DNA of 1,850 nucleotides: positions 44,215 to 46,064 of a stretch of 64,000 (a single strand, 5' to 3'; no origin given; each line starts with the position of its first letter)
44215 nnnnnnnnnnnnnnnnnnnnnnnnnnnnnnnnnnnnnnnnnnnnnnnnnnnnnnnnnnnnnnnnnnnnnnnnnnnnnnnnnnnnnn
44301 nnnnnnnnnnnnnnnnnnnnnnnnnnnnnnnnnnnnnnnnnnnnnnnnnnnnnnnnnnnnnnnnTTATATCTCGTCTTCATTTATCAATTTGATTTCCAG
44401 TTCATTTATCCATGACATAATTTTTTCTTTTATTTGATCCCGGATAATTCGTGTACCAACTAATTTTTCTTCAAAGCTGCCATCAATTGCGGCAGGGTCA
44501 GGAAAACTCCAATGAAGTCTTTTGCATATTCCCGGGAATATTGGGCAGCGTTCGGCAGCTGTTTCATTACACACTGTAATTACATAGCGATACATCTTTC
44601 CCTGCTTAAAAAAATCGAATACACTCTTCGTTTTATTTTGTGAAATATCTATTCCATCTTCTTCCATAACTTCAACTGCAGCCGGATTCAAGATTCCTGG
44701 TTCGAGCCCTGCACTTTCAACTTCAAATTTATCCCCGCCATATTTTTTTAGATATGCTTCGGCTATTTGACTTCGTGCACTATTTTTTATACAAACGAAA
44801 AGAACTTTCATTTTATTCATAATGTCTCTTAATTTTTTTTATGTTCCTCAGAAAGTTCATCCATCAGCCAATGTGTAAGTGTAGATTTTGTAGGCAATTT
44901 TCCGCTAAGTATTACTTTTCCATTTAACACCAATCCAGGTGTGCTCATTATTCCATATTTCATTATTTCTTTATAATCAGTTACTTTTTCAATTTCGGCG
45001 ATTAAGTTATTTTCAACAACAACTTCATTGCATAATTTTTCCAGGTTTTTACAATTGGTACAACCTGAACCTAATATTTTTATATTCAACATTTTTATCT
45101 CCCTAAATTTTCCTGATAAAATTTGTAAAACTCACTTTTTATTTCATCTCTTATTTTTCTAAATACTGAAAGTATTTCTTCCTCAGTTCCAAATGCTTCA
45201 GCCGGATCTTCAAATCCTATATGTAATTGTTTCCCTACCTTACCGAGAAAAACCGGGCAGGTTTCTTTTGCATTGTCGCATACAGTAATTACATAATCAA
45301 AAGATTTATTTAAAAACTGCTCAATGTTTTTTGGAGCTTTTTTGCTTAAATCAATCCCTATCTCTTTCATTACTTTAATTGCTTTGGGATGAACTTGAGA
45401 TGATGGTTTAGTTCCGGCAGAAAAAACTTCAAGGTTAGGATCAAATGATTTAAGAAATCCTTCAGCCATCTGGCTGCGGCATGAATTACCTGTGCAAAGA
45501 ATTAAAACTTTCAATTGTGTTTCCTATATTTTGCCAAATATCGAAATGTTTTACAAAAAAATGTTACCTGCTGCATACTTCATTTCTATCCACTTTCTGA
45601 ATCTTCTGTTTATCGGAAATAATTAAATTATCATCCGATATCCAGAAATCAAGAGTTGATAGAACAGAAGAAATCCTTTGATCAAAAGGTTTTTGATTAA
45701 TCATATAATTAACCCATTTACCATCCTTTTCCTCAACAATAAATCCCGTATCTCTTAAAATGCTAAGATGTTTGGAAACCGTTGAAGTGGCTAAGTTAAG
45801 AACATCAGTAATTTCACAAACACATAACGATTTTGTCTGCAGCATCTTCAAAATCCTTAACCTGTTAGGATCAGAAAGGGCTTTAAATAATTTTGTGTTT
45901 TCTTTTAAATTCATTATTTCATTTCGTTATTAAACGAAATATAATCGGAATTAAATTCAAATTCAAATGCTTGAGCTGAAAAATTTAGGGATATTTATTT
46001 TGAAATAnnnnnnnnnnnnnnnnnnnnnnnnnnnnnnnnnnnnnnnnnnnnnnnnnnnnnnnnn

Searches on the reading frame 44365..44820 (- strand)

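Call 84: search_protein_families(library=pfam, proteins=[window:44365-44820:-], max_evalue=0.00001)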
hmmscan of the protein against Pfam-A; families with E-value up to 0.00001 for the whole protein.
window:44365-44820:- (151 aa): 1 family
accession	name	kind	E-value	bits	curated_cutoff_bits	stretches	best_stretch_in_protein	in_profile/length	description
PF01451.26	LMWPc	-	5e-16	59.6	23.2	1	6-133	1-139/144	Low molecular weight phosphotyrosine protein phosphatase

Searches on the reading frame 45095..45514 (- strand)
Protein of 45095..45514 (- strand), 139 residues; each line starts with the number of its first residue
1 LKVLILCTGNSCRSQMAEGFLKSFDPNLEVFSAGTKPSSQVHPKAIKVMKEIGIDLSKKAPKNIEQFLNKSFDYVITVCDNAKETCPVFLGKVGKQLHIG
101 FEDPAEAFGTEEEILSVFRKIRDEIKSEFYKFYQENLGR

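Call 84: search_protein_families(library=pfam, proteins=[window:45095-45514:-], max_evalue=0.00001)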
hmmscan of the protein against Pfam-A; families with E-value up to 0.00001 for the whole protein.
window:45095-45514:- (139 aa): 1 family
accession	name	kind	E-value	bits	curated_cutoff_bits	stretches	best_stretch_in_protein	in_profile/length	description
PF01451.26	LMWPc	-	1.1e-23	84.5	23.2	1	3-131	1-142/144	Low molecular weight phosphotyrosine protein phosphatase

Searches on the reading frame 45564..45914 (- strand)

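Call 84: search_protein_families(library=pfam, proteins=[window:45564-45914:-], max_evalue=0.00001)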
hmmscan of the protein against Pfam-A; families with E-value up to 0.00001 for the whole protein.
window:45564-45914:- (116 aa): 2 families
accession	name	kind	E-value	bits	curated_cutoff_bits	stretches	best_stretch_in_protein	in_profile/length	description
PF01022.26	HTH_5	-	2.6e-16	59.7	22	1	15-59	1-45/47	Bacterial regulatory protein, arsR family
PF12840.13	HTH_20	-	2.3e-08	34.3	27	1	13-61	1-50/51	Helix-turn-helix domain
